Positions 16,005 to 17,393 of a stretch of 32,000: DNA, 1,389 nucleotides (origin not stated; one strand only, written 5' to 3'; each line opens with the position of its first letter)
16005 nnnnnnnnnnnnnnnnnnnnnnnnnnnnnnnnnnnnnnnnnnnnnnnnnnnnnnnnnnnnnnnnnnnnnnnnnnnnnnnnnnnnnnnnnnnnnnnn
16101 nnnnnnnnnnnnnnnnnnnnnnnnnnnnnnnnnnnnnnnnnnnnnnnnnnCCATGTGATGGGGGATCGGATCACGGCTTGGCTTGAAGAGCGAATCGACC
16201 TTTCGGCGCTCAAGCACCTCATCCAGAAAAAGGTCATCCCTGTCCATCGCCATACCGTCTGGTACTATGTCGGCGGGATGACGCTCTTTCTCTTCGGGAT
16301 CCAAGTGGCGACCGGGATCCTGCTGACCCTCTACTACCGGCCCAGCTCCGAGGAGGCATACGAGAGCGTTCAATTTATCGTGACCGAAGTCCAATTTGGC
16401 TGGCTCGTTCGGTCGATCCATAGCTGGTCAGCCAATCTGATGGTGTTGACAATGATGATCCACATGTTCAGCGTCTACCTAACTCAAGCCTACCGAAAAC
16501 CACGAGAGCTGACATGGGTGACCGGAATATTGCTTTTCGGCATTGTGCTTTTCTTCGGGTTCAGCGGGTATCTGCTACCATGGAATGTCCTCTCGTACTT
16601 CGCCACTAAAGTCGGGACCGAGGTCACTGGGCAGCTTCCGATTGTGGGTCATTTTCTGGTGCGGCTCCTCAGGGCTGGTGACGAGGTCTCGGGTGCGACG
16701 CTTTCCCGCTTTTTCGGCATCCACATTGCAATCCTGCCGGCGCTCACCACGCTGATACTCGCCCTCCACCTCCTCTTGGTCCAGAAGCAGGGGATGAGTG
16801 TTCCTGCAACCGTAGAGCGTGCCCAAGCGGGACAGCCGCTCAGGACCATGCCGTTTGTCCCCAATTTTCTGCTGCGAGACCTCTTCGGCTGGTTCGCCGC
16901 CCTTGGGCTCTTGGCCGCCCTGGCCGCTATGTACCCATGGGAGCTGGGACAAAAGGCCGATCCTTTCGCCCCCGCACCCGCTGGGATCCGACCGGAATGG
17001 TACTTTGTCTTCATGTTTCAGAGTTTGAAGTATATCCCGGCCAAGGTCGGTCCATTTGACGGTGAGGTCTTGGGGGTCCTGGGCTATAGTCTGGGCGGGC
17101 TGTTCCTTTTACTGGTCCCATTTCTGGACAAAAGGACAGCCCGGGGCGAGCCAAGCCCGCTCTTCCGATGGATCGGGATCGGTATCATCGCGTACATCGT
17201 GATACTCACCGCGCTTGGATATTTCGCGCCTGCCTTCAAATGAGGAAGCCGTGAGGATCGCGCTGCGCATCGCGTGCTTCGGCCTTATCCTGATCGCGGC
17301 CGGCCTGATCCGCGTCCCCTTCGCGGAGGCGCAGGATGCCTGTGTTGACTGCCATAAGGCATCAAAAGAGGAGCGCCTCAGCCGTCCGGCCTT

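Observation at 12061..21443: Porin-cytochrome conduit, Rieske/cytochrome b complex, periplasmic trihaem shuttle and CbcL-like haem-fusion protein in one locus: candidate complete outer-membrane-to-quinone electron wire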

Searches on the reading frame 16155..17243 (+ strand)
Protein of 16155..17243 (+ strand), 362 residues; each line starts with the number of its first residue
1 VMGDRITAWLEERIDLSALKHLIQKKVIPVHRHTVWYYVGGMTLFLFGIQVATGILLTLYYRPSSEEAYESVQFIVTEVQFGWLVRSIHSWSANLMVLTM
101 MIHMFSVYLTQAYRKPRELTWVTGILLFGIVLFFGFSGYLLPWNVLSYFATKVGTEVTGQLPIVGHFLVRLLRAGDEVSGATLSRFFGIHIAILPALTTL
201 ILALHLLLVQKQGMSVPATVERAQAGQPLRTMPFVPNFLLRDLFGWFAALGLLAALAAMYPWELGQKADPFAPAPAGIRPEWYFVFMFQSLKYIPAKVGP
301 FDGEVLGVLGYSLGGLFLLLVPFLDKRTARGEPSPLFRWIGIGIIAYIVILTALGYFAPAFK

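Call 5: search_protein_families(library=pfam, proteins=[window:16155-17243:+], max_evalue=0.01)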
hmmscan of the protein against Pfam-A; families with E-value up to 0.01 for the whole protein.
window:16155-17243:+ (362 aa): 5 families
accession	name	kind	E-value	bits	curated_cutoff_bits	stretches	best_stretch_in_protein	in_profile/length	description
PF00033.24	Cytochrome_B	-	6.2e-55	186.4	27.2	1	34-213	11-189/189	Cytochrome b/b6/petB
PF13631.11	Cytochrom_B_N_2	-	1.2e-41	142.9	27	1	95-265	2-167/169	Cytochrome b(N-terminal)/b6/petB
PF00032.22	Cytochrom_B_C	-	4.2e-09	37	20.7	1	268-356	2-83/102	Cytochrome b(C-terminal)/b6/petD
PF14358.11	DUF4405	-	0.00012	23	26.7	1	42-105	5-63/66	Domain of unknown function (DUF4405)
PF01292.26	Ni_hydr_CYTB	-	0.0048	17.1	30.1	1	35-115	98-170/179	Prokaryotic cytochrome b561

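Call 6: search_protein_families(library=ncbifam, proteins=[window:16155-17243:+], max_evalue=0.01)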
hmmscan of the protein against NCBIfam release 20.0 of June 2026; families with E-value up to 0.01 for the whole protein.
window:16155-17243:+ (362 aa): 5 families
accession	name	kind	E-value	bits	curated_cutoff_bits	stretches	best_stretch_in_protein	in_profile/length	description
NF002990.0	PRK03735.1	subfamily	6.1e-74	248.5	325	1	4-217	3-222/223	cytochrome b6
NF040969.1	cytb_ExtP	equivalog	8.6e-65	218.4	290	1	19-216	6-204/205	selenite/tellurite reduction operon b-type cytochrome ExtP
NF050120.1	bc1_QcrB_actin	exception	6.7e-44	150.5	500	1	9-297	1-303/458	cytochrome bc1 complex cytochrome b subunit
NF041076.1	cyt_b_SoxC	equivalog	7.7e-37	127.4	740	2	8-223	3-208/542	proton pump complex cytochrome B SoxC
TIGR01156.1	cytb6_f_IV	equivalog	6.7e-09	35.8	127.05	1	247-327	45-117/160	cytochrome b6-f complex subunit IV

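Call 59: find_related_loci(query=A2, collection=metagenome_contigs, flank=10000)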
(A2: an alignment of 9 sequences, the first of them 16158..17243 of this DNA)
Query A2 (361 aa) in metagenome_contigs; peptide patterns used: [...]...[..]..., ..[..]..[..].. (x = any residue, [..] = any of these).
600 stretches matched a pattern (row limit reached: there are more); 579 encode a relative of the query (tblastn E <= 1e-3); the best 80 are kept; 80 distinct loci.
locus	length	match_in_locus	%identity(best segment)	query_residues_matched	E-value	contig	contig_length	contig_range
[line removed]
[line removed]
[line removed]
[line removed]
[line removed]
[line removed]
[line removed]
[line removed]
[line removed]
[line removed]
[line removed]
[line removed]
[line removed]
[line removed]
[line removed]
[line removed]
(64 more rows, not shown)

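Call 62: search_protein_families(library=pfam, proteins=[L111:5814-6899:+, L111:6781-9417:+, L111:9519-9980:+, L111:9854-11068:+, L111:10837-12363:+, L111:13266-15035:+, L111:15016-16485:+, L111:3115-4287:-, L111:17375-18307:-], max_evalue=0.001)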
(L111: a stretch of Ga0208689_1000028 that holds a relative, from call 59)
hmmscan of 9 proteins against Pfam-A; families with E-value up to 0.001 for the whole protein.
L111:5814-6899:+ (361 aa): 5 families
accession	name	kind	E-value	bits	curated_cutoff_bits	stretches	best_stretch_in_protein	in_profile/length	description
PF09699.15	Paired_CXXCH_1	-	1e-33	115.1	20.6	3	282-319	1-37/41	Doubled CXXCH motif (Paired_CXXCH_1)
PF14522.11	Cytochrome_C7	-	8.5e-14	51.6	24.8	1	88-172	13-66/67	Cytochrome c7 and related cytochrome c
PF14537.11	Cytochrom_c3_2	-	3.4e-11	43.9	25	1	186-271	2-78/79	Cytochrome c3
PF13435.11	Cytochrome_C554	-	4.8e-07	31.1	20.8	1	155-198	38-84/84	Cytochrome c554 and c-prime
PF22678.1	Cytochrom_c_NrfB-like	-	3.1e-06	28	27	0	122-205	1-73/89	Cytochrome c-type protein NrfB-like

L111:6781-9417:+ (878 aa): 0 families

L111:9519-9980:+ (153 aa): 2 families
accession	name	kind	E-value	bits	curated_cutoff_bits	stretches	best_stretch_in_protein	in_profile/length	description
PF00355.32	Rieske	-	8.4e-13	48.5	20.3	1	56-138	4-87/88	Rieske [2Fe-2S] domain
PF25471.1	TM_PetC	-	0.00039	20.6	37.1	1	16-45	9-39/48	Iron-sulfur subunit PetC transmembrane anchor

L111:9854-11068:+ (404 aa): 3 families
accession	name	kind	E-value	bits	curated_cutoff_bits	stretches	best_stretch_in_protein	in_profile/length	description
PF00033.24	Cytochrome_B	-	2.7e-55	187.6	27.2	1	79-256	11-187/189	Cytochrome b/b6/petB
PF13631.11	Cytochrom_B_N_2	-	1.4e-41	142.7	27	1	140-311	2-166/169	Cytochrome b(N-terminal)/b6/petB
PF00032.22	Cytochrom_B_C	-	8.5e-07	29.6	20.7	1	315-376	2-55/102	Cytochrome b(C-terminal)/b6/petD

L111:10837-12363:+ (508 aa): 5 families
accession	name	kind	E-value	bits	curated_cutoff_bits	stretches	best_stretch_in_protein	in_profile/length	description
PF14537.11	Cytochrom_c3_2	-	5e-13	49.8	25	2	144-264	1-79/79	Cytochrome c3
PF14522.11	Cytochrome_C7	-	4.9e-12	45.9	24.8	0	116-192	10-67/67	Cytochrome c7 and related cytochrome c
PF09699.15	Paired_CXXCH_1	-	1.6e-11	44.1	20.6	0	349-382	8-39/41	Doubled CXXCH motif (Paired_CXXCH_1)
PF22113.1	Mtrc-MtrF_II-IV_dom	-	4.9e-07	29.9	30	0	140-239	72-167/176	Outer membrane cytochrome MtrC/MtrF-like, domains II/IV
PF22678.1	Cytochrom_c_NrfB-like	-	0.00037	21.4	27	1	115-171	30-80/89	Cytochrome c-type protein NrfB-like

L111:13266-15035:+ (589 aa): 7 families
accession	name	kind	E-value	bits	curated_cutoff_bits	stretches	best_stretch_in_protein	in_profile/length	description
PF01292.26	Ni_hydr_CYTB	-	1e-14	55.2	30.1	1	355-533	4-165/179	Prokaryotic cytochrome b561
PF14522.11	Cytochrome_C7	-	1.1e-11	44.8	24.8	1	134-199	13-66/67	Cytochrome c7 and related cytochrome c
PF09699.15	Paired_CXXCH_1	-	2.5e-11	43.5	20.6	1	166-201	8-38/41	Doubled CXXCH motif (Paired_CXXCH_1)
PF14537.11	Cytochrom_c3_2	-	1.8e-08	35.1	25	0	110-199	8-78/79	Cytochrome c3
PF00684.25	DnaJ_CXXCXGXG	-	1.2e-06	29.1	32.7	0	163-201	15-50/65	DnaJ central domain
PF14358.11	DUF4405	-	0.00018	22.4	26.7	1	362-419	4-63/66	Domain of unknown function (DUF4405)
PF02085.21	Cytochrom_CIII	-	0.00022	22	22.9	0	50-141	23-101/101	Class III cytochrome C family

L111:15016-16485:+ (489 aa): 4 families
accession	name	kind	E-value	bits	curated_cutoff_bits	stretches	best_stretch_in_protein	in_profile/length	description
PF03264.19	Cytochrom_NNT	-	5.8e-09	36.4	24.1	1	109-195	8-98/174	NapC/NirT cytochrome c family, N-terminal region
PF14522.11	Cytochrome_C7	-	1.1e-05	25.6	24.8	1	314-461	12-67/67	Cytochrome c7 and related cytochrome c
PF14537.11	Cytochrom_c3_2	-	3e-05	24.9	25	0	434-465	8-38/79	Cytochrome c3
PF22113.1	Mtrc-MtrF_II-IV_dom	-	8.2e-05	22.6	30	0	435-468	9-43/176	Outer membrane cytochrome MtrC/MtrF-like, domains II/IV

L111:3115-4287:- (390 aa): 3 families
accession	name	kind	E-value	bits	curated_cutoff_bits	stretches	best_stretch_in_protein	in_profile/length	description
PF13487.12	HD_5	-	2.3e-41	141.8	27.2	1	183-344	6-170/170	HD domain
PF00072.30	Response_reg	-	6.7e-26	91.1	30.2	1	22-131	1-110/111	Response regulator receiver domain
PF01966.28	HD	-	7.6e-20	71.8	22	1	192-313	2-116/116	HD domain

L111:17375-18307:- (310 aa): 2 families
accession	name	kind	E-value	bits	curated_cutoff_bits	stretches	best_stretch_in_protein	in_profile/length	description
PF02729.26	OTCace_N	-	1.4e-45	155.5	29.9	1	5-145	2-147/148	Aspartate/ornithine carbamoyltransferase, carbamoyl-P binding domain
PF00185.30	OTCace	-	1.6e-33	116.4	29.4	1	152-304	1-157/157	Aspartate/ornithine carbamoyltransferase, Asp/Orn binding domain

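Call 82: search_solved_structures(query=window:16158-17243:+, max_evalue=1e-10)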
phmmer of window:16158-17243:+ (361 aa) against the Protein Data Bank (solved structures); distinct sequences matched with E-value up to 1e-10: 53.
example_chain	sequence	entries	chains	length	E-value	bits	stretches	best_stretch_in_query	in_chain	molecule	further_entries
1q90_B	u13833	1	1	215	5.7e-66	226.6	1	4-216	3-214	Cytochrome b6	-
6rqf_I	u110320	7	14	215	1e-65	225.8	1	4-216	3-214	Cytochrome b6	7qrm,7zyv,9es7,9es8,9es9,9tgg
2zt9_A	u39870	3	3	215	9.3e-63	216.1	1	6-216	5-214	Cytochrome b6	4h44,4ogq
1vf5_A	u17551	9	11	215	1.5e-62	215.4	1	6-216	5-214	CYTOCHROME B6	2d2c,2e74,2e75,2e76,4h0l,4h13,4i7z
7r0w_I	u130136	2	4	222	1.9e-62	215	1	4-216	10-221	Cytochrome b6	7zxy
8smr_I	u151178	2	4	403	6.3e-48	167.3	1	4-357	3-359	Cytochrome b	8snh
6kls_B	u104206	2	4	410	1.4e-45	159.5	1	3-358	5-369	cytochrome b subunit | Cytochrome b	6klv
2qjp_A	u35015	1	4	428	2.4e-43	152.2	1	5-355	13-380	Cytochrome b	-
5kkz_A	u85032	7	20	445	2.7e-43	152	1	5-355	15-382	Cytochrome b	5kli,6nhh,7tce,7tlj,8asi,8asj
2qjk_A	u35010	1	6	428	3.5e-43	151.6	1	5-355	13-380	Cytochrome b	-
2fyn_A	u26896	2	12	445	4.1e-43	151.4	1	5-355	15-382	Cytochrome b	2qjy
6nin_A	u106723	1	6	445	4.2e-43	151.4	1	5-355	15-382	Cytochrome b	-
29ye_B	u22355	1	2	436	1.2e-42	149.9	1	5-354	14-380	Cytochrome b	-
1zrt_C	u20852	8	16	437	1.2e-42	149.9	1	5-354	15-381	Cytochrome b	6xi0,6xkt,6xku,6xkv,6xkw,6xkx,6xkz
29xz_B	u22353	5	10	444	1.3e-42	149.8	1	5-354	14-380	Cytochrome b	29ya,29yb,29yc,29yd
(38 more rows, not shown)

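Call 89: search_protein_families(library=ncbifam, proteins=[L111:15016-16485:+, L111:6781-9417:+, L111:5814-6899:+], max_evalue=0.01)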
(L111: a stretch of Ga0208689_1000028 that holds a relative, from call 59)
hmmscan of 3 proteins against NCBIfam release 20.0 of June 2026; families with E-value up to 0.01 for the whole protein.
L111:15016-16485:+ (489 aa): 5 families
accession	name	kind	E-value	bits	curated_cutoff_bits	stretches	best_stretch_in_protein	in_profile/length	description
TIGR03153.1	cytochr_NrfH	equivalog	7.8e-12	45.4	134.2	1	126-219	16-110/138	cytochrome c nitrite reductase small subunit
NF047727.1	4hemeCytCCctA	equivalog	1.6e-05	25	180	1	429-467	34-71/109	tetraheme c-type cytochrome CctA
NF011606.0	PRK15032.1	equivalog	0.00048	19.3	455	1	109-191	20-103/390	pentaheme c-type cytochrome TorC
TIGR03507.1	decahem_SO1788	subfamily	0.00066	18.2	209.3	0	125-225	231-309/672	OmcA/MtrC family decaheme c-type cytochrome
NF007906.0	PRK10617.1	equivalog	0.0093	15.8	349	0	415-471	103-162/200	cytochrome c-type protein NapC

L111:6781-9417:+ (878 aa): 1 family
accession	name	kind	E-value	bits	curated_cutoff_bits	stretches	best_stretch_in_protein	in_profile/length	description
NF041027.1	GSU2204_Se_pt_1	equivalog_domain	2.6e-06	26.5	350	1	668-744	496-574/580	GSU2204 family CXXCH-containing (seleno)protein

L111:5814-6899:+ (361 aa): 10 families
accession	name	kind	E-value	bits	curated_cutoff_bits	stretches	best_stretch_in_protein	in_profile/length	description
TIGR03508.1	decahem_SO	subfamily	2.9e-78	262.9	192.2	1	87-356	1-257/258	DmsE family decaheme c-type cytochrome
NF041028.1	decahem_GSU2203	exception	1.1e-61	208.8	325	1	74-354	22-302/317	GSU2203 family decaheme c-type cytochrome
TIGR01905.1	paired_CXXCH_1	subfamily_domain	1.9e-29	101.3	25.2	3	282-319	1-37/41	doubled CXXCH domain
TIGR03153.1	cytochr_NrfH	equivalog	1.4e-14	54.3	134.2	3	161-207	24-69/138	cytochrome c nitrite reductase small subunit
NF041198.1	UshA_like_PCGU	equivalog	8.7e-08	31.2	275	2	76-110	396-430/519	UshA-like (seleno)protein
NF008659.0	PRK11659.1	equivalog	4.3e-07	29.8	184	1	58-225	17-172/188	cytochrome c nitrite reductase pentaheme subunit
TIGR03146.1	cyt_nit_nrfB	equivalog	8.2e-05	22.9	166.6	1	89-223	12-144/145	cytochrome c nitrite reductase pentaheme subunit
NF047727.1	4hemeCytCCctA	equivalog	0.00011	22.3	180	1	216-274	60-107/109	tetraheme c-type cytochrome CctA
NF043010.1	Cyt554_Nsmonas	equivalog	0.00042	19.8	400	1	68-134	60-123/238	cytochrome c-550 CycA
NF045722.1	c3_cytochr_TmcA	equivalog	0.0069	16.3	114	0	166-224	58-114/125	acidic tetraheme cytochrome c3 TmcA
